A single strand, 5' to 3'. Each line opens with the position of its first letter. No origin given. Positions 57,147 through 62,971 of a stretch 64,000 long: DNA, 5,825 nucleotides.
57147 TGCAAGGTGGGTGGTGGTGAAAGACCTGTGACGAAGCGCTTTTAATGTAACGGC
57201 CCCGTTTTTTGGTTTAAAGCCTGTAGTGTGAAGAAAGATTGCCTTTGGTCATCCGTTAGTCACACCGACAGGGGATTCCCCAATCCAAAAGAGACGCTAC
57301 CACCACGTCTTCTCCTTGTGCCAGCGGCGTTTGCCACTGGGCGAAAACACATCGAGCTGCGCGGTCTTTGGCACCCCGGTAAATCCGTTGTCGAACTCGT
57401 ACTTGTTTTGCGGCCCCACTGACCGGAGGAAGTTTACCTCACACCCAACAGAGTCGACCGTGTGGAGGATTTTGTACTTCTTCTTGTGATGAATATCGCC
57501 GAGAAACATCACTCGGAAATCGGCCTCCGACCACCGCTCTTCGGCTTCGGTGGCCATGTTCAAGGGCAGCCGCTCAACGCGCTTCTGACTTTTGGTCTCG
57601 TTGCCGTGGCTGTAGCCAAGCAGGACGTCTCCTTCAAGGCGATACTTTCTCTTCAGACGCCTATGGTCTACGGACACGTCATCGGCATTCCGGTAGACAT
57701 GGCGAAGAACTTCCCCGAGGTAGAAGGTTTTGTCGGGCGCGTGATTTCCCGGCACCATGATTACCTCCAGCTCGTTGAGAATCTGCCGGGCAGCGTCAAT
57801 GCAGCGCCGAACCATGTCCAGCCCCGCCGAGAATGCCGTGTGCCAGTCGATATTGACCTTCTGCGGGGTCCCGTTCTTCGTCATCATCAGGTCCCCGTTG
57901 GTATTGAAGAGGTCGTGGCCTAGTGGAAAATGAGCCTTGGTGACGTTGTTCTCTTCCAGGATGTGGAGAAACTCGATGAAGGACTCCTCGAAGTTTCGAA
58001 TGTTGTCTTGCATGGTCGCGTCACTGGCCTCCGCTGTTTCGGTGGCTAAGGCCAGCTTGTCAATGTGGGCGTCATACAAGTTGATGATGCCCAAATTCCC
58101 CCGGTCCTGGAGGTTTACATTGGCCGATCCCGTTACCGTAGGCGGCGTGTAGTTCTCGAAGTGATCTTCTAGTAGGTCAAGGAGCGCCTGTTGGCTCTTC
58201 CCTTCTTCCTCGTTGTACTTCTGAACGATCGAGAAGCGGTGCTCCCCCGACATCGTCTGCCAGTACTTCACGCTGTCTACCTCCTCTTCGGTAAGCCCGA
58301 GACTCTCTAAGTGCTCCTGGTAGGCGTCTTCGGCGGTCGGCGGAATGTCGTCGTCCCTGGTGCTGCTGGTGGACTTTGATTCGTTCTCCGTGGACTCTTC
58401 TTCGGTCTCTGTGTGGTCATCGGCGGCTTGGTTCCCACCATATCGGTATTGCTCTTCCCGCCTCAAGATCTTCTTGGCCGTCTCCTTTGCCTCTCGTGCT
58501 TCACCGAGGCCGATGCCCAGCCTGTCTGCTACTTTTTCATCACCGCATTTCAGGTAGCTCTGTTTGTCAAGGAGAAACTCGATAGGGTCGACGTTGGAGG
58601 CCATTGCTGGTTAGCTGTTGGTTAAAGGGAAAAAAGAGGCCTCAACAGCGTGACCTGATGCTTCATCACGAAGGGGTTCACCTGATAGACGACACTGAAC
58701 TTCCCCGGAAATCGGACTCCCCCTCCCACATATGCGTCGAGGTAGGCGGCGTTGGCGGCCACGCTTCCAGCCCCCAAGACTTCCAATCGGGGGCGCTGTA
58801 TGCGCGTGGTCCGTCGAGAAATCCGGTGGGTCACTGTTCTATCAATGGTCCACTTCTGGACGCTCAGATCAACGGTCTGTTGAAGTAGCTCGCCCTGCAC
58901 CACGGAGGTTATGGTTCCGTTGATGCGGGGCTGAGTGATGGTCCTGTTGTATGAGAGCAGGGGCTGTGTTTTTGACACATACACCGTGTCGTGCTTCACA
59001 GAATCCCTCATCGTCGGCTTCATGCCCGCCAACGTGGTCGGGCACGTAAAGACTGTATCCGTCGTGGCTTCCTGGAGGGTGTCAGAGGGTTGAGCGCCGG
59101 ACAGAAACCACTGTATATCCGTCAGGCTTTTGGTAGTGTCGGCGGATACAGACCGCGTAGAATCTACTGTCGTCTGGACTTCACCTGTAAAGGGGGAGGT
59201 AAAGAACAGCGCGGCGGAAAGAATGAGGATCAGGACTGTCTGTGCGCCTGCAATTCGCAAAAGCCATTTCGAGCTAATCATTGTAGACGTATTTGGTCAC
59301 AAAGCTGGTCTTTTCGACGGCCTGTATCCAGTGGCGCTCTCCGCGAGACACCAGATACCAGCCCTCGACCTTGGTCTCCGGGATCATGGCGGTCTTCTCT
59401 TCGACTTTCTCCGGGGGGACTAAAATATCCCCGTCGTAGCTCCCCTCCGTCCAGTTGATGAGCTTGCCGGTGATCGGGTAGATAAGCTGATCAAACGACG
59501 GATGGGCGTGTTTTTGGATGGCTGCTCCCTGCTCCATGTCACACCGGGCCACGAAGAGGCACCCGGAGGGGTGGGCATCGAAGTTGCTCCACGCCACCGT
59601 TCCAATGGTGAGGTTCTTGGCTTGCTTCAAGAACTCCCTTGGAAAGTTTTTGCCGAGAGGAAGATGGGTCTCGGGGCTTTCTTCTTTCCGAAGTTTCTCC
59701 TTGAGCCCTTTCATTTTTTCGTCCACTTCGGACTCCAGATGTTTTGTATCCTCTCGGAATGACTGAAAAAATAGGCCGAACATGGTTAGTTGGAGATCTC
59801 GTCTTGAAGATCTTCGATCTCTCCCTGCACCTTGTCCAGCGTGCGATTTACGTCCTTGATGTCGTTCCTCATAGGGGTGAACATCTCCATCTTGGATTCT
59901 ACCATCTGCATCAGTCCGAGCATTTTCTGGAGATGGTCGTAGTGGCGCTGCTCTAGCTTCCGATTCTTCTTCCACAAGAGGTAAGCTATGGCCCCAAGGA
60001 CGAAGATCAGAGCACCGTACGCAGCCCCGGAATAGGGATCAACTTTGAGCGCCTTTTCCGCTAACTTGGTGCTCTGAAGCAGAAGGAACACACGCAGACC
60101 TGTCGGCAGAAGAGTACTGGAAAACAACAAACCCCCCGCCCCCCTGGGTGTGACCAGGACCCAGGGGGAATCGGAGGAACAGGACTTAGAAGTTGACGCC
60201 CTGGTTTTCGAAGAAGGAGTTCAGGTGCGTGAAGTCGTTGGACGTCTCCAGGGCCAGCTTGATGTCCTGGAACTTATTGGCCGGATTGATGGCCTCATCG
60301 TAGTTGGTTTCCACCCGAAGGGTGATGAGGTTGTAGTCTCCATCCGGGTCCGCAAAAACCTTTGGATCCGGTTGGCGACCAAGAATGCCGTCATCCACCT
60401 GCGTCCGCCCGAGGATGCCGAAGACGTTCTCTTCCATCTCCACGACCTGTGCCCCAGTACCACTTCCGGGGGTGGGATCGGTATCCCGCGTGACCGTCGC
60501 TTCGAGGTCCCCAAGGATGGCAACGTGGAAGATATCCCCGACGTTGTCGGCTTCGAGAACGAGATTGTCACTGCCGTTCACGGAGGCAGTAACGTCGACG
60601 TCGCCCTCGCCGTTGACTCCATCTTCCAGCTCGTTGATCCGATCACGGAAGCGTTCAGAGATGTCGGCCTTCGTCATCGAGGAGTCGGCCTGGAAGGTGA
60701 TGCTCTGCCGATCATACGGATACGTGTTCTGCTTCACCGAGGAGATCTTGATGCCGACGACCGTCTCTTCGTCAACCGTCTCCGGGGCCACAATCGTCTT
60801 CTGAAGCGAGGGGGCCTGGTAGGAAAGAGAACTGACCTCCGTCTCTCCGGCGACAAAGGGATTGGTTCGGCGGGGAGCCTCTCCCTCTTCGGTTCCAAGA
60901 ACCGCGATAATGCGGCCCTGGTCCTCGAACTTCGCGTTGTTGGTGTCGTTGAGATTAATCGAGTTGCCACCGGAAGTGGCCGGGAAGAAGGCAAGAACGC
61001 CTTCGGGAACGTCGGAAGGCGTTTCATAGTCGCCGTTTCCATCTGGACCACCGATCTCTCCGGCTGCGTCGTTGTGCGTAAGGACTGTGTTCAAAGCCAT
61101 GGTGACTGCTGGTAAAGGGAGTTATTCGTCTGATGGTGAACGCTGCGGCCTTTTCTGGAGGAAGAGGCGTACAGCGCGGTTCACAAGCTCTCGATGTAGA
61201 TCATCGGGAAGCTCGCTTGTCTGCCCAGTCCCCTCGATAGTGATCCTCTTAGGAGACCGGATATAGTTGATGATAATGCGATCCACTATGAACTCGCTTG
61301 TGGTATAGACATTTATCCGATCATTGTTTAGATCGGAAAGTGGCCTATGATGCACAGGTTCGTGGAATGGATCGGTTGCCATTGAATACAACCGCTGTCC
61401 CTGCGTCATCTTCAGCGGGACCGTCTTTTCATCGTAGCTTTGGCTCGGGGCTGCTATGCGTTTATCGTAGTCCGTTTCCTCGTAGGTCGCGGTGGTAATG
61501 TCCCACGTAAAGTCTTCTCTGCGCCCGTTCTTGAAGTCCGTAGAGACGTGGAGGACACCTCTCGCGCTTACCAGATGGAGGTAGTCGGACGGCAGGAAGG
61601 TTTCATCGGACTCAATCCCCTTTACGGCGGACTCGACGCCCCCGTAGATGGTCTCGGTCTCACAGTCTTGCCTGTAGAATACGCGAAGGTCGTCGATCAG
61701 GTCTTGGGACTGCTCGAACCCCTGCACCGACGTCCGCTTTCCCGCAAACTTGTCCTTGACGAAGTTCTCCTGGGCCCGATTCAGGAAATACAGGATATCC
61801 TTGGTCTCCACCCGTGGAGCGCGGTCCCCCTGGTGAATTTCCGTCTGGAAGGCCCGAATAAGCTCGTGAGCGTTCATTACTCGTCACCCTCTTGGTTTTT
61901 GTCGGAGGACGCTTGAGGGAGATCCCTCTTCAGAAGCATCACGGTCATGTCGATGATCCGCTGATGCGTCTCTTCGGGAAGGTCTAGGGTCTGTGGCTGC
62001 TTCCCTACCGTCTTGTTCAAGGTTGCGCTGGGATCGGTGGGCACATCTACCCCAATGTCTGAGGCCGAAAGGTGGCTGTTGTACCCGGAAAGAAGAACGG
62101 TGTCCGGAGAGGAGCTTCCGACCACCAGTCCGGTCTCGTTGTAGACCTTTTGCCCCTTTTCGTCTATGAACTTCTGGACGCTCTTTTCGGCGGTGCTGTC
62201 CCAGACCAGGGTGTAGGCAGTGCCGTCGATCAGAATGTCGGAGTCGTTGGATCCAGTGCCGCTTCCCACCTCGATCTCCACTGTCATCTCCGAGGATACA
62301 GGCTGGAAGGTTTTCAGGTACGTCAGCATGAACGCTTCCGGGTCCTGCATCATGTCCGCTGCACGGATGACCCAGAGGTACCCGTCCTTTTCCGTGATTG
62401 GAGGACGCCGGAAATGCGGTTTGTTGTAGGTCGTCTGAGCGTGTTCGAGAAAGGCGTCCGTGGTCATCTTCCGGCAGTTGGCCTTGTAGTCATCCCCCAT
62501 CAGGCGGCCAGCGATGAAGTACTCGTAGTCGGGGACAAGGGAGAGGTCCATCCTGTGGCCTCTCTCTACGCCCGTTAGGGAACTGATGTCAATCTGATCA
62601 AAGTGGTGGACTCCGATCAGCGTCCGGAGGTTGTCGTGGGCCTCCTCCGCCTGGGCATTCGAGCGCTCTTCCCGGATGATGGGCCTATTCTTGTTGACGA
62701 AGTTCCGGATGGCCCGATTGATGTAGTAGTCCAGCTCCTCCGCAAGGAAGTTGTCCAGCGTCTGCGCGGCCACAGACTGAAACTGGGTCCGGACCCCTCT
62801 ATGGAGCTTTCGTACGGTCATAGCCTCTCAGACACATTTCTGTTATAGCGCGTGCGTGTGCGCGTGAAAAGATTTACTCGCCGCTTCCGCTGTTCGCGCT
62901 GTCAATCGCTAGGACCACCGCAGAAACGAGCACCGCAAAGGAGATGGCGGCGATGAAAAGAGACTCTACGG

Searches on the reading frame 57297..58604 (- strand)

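Call 10: search_protein_families(library=phrogs, proteins=[window:57297-58604:-], max_evalue=0.001)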
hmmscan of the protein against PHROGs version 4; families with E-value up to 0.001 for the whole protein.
window:57297-58604:- (435 aa): 2 families
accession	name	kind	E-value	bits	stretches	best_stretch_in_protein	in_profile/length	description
phrog_704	-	DNA, RNA and nucleotide metabolism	6.3e-44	151.7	1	22-421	22-373/390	DNA repair exonuclease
phrog_20762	-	unknown function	2.1e-05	25.8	1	325-380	16-68/117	-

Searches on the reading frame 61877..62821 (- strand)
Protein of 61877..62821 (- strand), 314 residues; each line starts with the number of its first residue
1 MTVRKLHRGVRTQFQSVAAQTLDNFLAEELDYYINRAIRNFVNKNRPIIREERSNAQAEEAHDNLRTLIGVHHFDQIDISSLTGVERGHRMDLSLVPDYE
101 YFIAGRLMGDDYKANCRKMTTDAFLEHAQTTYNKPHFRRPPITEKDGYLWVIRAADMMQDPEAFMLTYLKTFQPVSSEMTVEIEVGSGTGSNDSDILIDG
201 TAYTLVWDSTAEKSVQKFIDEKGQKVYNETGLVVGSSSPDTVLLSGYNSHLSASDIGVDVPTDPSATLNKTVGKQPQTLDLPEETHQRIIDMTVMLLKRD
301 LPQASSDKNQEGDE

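Call 30: find_encoding_contigs(protein=window:61877-62821:-, flank=10000, max_places=3)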
Protein window:61877-62821:- (314 aa): 1 contig read that carries it; 1 place shown.
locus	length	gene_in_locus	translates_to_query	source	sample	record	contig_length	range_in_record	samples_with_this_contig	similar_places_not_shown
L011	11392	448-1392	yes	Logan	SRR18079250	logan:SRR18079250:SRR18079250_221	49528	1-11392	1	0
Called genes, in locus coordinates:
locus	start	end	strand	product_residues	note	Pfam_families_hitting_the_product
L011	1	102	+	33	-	?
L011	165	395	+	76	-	-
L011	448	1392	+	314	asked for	-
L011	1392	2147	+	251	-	PF25710:CrAss_Ring_3_4 (weak)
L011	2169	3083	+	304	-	-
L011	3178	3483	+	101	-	-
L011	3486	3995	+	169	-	-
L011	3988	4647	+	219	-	-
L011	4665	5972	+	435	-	-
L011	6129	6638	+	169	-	-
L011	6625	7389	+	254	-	PF25702:CrAss_Ring_2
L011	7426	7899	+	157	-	-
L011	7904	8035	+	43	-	-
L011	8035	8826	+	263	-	PF24228:CrAss_Ring_1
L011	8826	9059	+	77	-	-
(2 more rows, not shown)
